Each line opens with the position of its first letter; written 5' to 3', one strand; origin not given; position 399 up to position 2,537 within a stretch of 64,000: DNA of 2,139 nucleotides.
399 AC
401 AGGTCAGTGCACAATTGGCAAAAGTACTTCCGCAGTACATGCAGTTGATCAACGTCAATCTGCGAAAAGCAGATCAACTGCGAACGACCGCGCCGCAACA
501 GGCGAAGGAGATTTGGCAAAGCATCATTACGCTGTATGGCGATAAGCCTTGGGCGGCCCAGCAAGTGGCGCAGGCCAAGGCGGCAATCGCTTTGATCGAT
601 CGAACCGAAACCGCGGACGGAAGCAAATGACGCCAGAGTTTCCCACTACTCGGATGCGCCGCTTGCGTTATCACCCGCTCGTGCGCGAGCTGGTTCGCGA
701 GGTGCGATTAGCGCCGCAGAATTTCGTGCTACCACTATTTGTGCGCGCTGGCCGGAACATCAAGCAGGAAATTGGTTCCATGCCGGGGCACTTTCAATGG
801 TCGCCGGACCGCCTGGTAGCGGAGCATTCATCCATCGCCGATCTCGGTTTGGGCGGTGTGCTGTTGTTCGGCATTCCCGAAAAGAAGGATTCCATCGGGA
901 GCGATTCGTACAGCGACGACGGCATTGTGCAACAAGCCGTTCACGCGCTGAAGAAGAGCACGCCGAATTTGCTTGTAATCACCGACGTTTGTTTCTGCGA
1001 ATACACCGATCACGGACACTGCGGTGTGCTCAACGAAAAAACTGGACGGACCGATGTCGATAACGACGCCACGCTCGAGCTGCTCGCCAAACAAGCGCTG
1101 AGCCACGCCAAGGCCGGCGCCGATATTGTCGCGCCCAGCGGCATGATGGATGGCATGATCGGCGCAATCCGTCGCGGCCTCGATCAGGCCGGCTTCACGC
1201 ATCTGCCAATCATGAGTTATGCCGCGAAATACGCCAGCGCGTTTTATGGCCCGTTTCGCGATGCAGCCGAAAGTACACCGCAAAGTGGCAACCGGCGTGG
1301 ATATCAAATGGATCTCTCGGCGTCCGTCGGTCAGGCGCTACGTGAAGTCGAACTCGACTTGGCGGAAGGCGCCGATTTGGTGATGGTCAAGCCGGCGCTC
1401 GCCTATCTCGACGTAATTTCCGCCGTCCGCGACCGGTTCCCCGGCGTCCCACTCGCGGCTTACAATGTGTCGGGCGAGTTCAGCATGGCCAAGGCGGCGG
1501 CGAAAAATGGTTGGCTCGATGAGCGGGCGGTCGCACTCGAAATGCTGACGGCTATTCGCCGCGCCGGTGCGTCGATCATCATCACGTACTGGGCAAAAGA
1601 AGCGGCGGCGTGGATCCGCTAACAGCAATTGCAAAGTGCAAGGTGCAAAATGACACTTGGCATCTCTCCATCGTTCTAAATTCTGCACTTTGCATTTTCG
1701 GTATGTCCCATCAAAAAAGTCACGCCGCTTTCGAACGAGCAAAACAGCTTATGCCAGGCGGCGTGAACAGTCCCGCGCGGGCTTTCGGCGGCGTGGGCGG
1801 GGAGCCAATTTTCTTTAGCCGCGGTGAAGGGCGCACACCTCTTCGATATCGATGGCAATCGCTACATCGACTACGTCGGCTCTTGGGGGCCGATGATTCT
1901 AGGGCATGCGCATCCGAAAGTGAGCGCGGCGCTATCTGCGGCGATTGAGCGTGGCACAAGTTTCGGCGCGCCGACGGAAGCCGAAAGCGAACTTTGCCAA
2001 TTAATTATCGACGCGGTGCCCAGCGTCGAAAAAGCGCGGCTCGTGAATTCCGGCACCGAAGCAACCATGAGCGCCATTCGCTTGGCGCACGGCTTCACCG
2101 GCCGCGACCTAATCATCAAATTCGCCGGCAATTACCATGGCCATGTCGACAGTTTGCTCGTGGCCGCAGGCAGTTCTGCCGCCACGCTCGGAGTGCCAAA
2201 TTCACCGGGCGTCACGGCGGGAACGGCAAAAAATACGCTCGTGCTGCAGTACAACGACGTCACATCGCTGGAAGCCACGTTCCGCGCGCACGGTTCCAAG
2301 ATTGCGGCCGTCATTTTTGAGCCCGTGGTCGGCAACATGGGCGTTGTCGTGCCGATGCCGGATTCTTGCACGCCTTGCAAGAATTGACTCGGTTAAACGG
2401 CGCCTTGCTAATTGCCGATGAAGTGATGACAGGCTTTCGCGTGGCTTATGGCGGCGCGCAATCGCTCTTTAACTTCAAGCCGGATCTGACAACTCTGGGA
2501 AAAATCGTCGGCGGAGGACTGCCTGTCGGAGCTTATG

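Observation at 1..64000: At least 14 genes are split across reading frames: a systematic homopolymer-indel signature rather than mass pseudogenisation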

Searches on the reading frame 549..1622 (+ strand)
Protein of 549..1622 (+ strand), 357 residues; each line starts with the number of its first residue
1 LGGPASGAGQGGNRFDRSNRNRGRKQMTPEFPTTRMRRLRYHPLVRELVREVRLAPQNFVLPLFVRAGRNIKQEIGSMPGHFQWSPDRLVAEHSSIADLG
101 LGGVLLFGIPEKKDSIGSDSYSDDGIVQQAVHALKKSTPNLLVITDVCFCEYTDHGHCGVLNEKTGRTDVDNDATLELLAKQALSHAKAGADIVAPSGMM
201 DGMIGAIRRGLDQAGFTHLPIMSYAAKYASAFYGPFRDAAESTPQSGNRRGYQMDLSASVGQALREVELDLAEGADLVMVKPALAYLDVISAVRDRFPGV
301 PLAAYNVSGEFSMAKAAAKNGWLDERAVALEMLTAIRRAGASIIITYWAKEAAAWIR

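Call 7: search_protein_families(library=pfam, proteins=[window:549-1622:+], max_evalue=0.01)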
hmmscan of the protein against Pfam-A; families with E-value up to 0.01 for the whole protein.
window:549-1622:+ (357 aa): 1 family
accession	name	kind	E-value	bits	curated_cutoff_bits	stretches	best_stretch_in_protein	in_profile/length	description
PF00490.27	ALAD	-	1.7e-143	478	24.6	1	34-355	2-317/317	Delta-aminolevulinic acid dehydratase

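Call 8: find_related_loci(query=window:549-1622:+, collection=genome_contigs, flank=10000)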
Query window:549-1622:+ (357 aa) in genome_contigs; peptide patterns used: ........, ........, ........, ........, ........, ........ (x = any residue, [..] = any of these).
600 stretches matched a pattern (row limit reached: there are more); 595 encode a relative of the query (tblastn E <= 1e-3); the best 80 are kept; 80 distinct loci.
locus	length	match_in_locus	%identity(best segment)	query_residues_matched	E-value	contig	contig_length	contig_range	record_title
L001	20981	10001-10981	83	31-357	0e+0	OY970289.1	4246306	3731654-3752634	MAG: Pirellulales bacterium isolate MFD05442.bin.c.2 genome assembly, chromosome: 1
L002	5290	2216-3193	72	31-356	4e-169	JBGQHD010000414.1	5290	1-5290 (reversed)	MAG: Planctomycetia bacterium isolate OBJ2_061818_090_11 k141_1794566_length_5290_cov_8.0000, whole genome shotgun seque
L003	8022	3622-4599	73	30-355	3e-163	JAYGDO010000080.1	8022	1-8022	MAG: Pirellulales bacterium isolate OC3_1000m_MAG_224 OC3_1000m_contig_2829889, whole genome shotgun sequence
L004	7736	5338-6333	73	25-356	4e-161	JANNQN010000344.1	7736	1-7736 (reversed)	MAG: Planctomycetia bacterium isolate SOY_31_metabat_442_sub SOY_31_k141_643673, whole genome shotgun sequence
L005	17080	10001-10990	69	28-357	1e-159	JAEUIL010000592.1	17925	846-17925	MAG: Planctomycetaceae bacterium isolate new MAG-42 k141_2538891, whole genome shotgun sequence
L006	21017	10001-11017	71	20-356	8e-159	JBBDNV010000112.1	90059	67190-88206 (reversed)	MAG: Pirellulales bacterium isolate LejiaB_63_21 Lejia_B_330_length_90059_cov_12, whole genome shotgun sequence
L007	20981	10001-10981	75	31-357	4e-158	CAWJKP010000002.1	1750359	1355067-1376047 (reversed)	MAG: Pirellulales bacterium isolate MFD05580.bin.2.29 genome assembly, contig: contig_15575, whole genome shotgun sequen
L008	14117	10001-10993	69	26-356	1e-157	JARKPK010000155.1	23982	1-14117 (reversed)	MAG: Thermoguttaceae bacterium isolate D170_maxbin.024 k141_55365, whole genome shotgun sequence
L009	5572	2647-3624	70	31-356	3e-159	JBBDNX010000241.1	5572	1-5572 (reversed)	MAG: Pirellulales bacterium isolate LejiaB_66_9 Lejia_B_18633_length_5572_cov_5, whole genome shotgun sequence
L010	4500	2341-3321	68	31-357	1e-159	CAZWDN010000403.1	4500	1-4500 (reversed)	MAG TPA_asm: uncultured Pirellula sp. isolate binchicken_co197_512 genome assembly, contig: NODE_41855_length_4500_cov_1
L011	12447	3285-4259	69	31-355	7e-156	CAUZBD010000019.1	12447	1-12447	MAG: Planctomycetota bacterium isolate CB21_323.57 genome assembly, contig: Ga0302123_10002525, whole genome shotgun seq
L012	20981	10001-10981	69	30-356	6e-154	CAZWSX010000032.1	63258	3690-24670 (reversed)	MAG TPA_asm: uncultured Pirellulaceae bacterium isolate SRP287051_co1_192 genome assembly, contig: NODE_965_length_63258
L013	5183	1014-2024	66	22-356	2e-155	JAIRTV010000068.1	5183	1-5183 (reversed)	MAG: Planctomycetaceae bacterium isolate Ct408_bin98 k119_3300793, whole genome shotgun sequence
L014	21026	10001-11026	66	17-356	1e-152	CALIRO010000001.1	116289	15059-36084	MAG: uncultured Thermoguttaceae bacterium isolate S1_Bin_METABAT__157_1 genome assembly, contig: c_000001458122, whole g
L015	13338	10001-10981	67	31-357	9e-153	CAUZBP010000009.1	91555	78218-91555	MAG: Planctomycetota bacterium isolate CB27_Tmax.62 genome assembly, contig: Ga0310121_10000078, whole genome shotgun se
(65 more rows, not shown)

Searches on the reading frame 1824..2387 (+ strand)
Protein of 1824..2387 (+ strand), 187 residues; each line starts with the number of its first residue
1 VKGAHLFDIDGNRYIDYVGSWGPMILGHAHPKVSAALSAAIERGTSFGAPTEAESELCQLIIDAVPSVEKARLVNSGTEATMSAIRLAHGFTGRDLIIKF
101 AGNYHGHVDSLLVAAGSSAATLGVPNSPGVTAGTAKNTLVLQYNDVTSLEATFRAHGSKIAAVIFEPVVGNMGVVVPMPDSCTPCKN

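Call 7: search_protein_families(library=pfam, proteins=[window:1824-2387:+], max_evalue=0.01)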
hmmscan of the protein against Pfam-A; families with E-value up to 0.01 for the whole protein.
window:1824-2387:+ (187 aa): 1 family
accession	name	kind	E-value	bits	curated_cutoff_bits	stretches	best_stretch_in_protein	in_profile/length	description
PF00202.27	Aminotran_3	-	1.4e-36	126.5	30.5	1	2-180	17-211/403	Aminotransferase class-III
